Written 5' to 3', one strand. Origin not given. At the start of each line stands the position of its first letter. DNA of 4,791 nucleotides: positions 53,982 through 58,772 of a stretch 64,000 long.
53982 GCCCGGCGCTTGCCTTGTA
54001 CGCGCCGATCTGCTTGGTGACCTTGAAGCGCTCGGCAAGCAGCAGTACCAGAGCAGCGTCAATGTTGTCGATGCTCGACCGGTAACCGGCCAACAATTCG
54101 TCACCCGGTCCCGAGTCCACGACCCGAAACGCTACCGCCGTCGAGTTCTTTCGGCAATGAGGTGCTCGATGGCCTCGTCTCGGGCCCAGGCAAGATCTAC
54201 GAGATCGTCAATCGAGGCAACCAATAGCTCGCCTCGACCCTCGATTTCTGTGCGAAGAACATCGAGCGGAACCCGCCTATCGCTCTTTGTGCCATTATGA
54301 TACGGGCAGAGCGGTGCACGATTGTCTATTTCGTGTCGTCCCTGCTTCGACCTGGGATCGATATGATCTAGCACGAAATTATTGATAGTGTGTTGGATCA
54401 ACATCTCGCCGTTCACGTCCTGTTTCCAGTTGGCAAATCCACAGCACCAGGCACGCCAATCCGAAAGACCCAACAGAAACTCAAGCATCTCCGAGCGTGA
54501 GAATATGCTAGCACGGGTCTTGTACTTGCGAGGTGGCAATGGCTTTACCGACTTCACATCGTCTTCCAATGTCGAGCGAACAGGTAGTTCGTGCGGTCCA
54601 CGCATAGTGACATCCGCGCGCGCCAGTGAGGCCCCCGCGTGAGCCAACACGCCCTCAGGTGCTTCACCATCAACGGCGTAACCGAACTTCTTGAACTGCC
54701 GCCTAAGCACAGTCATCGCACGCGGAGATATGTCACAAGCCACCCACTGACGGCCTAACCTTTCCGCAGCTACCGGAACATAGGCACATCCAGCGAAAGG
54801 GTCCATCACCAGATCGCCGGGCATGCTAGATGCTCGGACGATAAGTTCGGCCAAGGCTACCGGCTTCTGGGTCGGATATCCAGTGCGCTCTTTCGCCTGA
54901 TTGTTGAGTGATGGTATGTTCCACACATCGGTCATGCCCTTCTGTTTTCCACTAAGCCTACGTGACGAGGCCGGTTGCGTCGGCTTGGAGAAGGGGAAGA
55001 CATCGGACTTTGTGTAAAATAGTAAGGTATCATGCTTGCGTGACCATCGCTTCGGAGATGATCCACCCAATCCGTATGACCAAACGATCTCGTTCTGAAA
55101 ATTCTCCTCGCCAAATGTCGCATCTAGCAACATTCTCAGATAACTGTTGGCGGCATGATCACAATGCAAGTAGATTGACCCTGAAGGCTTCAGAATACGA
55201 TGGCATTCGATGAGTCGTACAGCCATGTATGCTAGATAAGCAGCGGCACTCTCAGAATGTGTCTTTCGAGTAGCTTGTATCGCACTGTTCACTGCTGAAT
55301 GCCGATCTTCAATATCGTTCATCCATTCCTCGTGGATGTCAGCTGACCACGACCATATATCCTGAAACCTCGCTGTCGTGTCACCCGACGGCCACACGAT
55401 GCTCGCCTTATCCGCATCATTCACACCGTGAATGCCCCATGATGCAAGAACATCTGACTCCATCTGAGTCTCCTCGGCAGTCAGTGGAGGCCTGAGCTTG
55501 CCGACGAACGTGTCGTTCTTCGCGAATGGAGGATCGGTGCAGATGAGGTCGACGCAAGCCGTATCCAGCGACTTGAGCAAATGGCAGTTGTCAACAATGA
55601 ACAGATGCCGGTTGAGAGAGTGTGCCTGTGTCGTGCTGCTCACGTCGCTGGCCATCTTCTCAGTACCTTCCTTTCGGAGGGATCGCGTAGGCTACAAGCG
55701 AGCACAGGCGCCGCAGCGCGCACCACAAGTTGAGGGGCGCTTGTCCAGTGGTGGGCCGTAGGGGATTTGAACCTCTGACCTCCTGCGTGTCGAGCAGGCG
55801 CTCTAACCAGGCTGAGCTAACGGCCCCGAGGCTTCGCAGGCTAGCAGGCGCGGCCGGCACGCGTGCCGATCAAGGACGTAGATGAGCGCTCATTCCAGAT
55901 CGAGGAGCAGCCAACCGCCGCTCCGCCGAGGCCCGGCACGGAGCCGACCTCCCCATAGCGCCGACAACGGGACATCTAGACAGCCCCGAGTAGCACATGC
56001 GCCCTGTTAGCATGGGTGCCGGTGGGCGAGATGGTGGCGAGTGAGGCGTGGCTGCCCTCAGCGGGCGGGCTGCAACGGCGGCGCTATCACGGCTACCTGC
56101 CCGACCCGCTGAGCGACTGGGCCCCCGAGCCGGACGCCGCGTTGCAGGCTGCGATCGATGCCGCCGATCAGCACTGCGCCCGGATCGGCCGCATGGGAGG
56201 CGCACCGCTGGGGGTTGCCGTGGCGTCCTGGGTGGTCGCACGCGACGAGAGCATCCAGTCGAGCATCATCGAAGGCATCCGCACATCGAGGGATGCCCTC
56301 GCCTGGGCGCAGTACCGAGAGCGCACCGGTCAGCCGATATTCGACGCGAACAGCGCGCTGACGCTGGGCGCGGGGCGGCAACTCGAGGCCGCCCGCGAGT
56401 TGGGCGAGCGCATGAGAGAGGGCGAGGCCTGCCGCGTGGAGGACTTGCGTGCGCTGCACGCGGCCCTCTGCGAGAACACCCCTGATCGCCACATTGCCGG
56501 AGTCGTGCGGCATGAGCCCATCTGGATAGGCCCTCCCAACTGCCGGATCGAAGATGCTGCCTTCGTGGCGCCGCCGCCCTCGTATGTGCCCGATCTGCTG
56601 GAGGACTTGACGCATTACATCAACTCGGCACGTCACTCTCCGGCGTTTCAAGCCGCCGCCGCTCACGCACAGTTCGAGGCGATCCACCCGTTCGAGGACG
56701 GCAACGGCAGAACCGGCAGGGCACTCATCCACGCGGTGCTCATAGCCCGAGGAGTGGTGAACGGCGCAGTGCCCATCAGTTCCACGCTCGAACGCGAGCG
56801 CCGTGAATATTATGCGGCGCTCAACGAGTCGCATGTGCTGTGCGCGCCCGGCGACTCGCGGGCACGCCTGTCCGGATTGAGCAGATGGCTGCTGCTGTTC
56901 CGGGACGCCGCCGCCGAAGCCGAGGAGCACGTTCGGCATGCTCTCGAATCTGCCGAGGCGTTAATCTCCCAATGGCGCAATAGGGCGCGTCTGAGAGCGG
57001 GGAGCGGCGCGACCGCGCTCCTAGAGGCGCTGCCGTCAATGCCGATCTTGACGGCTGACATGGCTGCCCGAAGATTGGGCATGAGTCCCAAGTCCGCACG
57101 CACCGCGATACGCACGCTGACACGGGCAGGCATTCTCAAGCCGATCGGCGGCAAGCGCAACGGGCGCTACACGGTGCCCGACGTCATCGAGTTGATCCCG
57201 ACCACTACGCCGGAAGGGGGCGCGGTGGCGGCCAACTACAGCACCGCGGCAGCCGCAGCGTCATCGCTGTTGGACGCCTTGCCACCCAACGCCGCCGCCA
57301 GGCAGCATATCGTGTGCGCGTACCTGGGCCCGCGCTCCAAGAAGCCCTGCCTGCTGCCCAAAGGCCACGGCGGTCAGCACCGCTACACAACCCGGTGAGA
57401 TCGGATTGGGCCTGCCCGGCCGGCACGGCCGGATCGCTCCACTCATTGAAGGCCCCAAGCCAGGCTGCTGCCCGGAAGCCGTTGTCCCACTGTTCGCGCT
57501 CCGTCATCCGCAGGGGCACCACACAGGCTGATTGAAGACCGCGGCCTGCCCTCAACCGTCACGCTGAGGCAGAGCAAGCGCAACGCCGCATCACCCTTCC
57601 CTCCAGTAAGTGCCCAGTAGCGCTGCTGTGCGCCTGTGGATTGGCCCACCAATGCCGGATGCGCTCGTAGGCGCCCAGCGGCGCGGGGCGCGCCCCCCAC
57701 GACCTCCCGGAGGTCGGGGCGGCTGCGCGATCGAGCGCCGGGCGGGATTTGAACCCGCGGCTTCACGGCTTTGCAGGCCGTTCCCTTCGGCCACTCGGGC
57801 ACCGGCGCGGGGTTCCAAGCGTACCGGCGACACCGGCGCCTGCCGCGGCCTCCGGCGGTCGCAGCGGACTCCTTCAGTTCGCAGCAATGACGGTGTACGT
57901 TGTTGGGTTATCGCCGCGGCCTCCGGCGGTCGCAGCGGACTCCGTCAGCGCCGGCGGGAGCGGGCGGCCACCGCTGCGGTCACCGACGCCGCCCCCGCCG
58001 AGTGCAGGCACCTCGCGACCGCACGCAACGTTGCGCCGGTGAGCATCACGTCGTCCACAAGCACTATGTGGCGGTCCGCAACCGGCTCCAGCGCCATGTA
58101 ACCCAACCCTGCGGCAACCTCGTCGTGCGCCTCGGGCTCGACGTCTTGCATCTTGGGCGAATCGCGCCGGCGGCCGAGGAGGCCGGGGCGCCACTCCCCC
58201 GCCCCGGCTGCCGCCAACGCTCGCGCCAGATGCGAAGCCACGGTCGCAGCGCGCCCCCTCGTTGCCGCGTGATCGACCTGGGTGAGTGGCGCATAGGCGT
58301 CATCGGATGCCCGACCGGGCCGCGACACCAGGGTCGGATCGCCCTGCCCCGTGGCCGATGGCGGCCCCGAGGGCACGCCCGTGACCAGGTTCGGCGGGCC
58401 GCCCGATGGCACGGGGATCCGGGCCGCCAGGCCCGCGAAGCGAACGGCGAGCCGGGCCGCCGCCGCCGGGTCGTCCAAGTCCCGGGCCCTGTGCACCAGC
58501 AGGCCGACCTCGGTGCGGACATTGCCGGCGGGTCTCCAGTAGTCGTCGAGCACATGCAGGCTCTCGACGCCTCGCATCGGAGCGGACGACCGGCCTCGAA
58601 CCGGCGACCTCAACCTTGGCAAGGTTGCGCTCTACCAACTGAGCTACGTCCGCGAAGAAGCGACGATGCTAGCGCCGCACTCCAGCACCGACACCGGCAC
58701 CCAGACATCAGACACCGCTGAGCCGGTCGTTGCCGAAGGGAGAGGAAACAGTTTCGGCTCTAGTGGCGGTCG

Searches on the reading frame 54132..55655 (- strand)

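Call 84: search_protein_families(library=padloc, proteins=[window:54132-55655:-], max_evalue=0.01)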
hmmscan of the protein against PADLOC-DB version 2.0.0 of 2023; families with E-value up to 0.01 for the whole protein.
window:54132-55655:- (507 aa): 61 families (the best 25 are shown)
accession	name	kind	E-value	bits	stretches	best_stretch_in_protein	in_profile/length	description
PDLC03339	MTase_II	-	3e-52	175.7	2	136-222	56-142/399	Type II methyltransferase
PDLC03300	MTase_II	-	1.5e-50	170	1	126-323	72-278/302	Type II methyltransferase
PDLC03299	MTase_II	-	2.1e-34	117.4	1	134-317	56-253/296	Type II methyltransferase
PDLC03354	MTase_II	-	1.5e-33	114.5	2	237-323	303-384/425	Type II methyltransferase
PDLC03371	MTase_II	-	4.1e-33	113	1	15-322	10-253/260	Type II methyltransferase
PDLC03633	MTase_III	-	5.5e-27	92.7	1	127-321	138-353/616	Type III methyltransferase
PDLC03265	MTase_II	-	1.5e-24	85.1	2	237-320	247-327/333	Type II methyltransferase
PDLC03636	MTase_III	-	8e-24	82.3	2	140-218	96-175/575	Type III methyltransferase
PDLC03320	MTase_II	-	1.4e-23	81.5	1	135-323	74-276/289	Type II methyltransferase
PDLC03738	oMTase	-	2.3e-19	67.4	1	133-312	74-256/376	orphan methyltransferase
PDLC03216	MTase_II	-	3.1e-19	67.2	1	134-311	66-245/364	Type II methyltransferase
PDLC03635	MTase_III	-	3.5e-19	66.9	2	137-222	265-355/708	Type III methyltransferase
PDLC03387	MTase_II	-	2.7e-17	60.8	1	199-318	157-272/289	Type II methyltransferase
PDLC03644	MTase_III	-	2.7e-17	60.7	2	139-218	108-188/542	Type III methyltransferase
PDLC03230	MTase_II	-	1.3e-16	58.8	1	138-310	77-271/360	Type II methyltransferase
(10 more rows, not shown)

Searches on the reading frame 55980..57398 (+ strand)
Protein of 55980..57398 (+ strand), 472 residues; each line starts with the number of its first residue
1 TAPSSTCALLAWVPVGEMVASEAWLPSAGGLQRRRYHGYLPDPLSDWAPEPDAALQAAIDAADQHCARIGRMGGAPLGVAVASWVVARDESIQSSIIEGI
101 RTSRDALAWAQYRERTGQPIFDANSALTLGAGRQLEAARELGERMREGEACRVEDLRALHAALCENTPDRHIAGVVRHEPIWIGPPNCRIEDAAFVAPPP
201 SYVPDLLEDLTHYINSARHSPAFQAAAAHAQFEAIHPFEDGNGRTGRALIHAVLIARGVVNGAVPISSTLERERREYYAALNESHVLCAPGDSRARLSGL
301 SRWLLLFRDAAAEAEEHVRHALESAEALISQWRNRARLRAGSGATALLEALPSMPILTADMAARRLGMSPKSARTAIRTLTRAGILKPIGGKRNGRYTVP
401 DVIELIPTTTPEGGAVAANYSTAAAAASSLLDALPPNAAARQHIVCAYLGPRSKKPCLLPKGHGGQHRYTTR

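Call 22: search_protein_families(library=pfam, proteins=[window:55980-57398:+], max_evalue=0.01)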
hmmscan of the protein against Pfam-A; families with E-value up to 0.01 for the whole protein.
window:55980-57398:+ (472 aa): 3 families
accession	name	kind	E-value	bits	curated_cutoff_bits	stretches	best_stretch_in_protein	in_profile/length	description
PF02661.23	Fic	-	2.1e-20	73.8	24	1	153-254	4-93/93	Fic/DOC family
PF13551.12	HTH_29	-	0.0027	18.2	28.1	1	358-397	14-53/64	Winged helix-turn helix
PF13784.11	Fic_N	-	0.0078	16.7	26.7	0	80-119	25-64/82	Fic/DOC family N-terminal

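Call 84: search_protein_families(library=padloc, proteins=[window:55980-57398:+], max_evalue=0.01)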
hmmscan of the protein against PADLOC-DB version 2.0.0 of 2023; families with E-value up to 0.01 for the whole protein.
window:55980-57398:+ (472 aa): 10 families
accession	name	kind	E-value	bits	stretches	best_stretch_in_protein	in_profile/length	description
PDLC03963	SoFic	-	1.2e-58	197.2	1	39-406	9-358/361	-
PDLC04966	PDC-S24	-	3.4e-23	80.3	1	146-283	227-367/497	-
PDLC04836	PDC-S04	-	1.1e-12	45.7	1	199-284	132-212/244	-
PDLC04837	PDC-S04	-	4.2e-11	40.6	1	155-285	89-209/234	-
PDLC04840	PDC-S04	-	1.5e-10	39.2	1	190-259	104-179/227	-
PDLC04839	PDC-S04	-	1.3e-08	32.7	1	203-283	108-185/205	-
PDLC04838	PDC-S04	-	3.4e-06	25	1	205-258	113-166/209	-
PDLC04133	mad1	-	0.00033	18.9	1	354-406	3-51/60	mads_1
PDLC01457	WYL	-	0.003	15.2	1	347-423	9-83/229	"CAS-I,CAS-II,CAS-III,CAS-IV,CAS-V,CAS-VI; associated_signaling"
PDLC01850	CARF3--CARF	-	0.0075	14.2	0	339-393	142-196/209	-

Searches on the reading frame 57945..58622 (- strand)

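Call 22: search_protein_families(library=pfam, proteins=[window:57945-58622:-], max_evalue=0.01)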
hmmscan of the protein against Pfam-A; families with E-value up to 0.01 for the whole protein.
window:57945-58622:- (225 aa): 1 family
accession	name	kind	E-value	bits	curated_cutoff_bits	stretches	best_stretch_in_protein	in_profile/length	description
PF00156.33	Pribosyltran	-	2.4e-11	43.6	26.3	1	124-222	39-126/158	Phosphoribosyl transferase domain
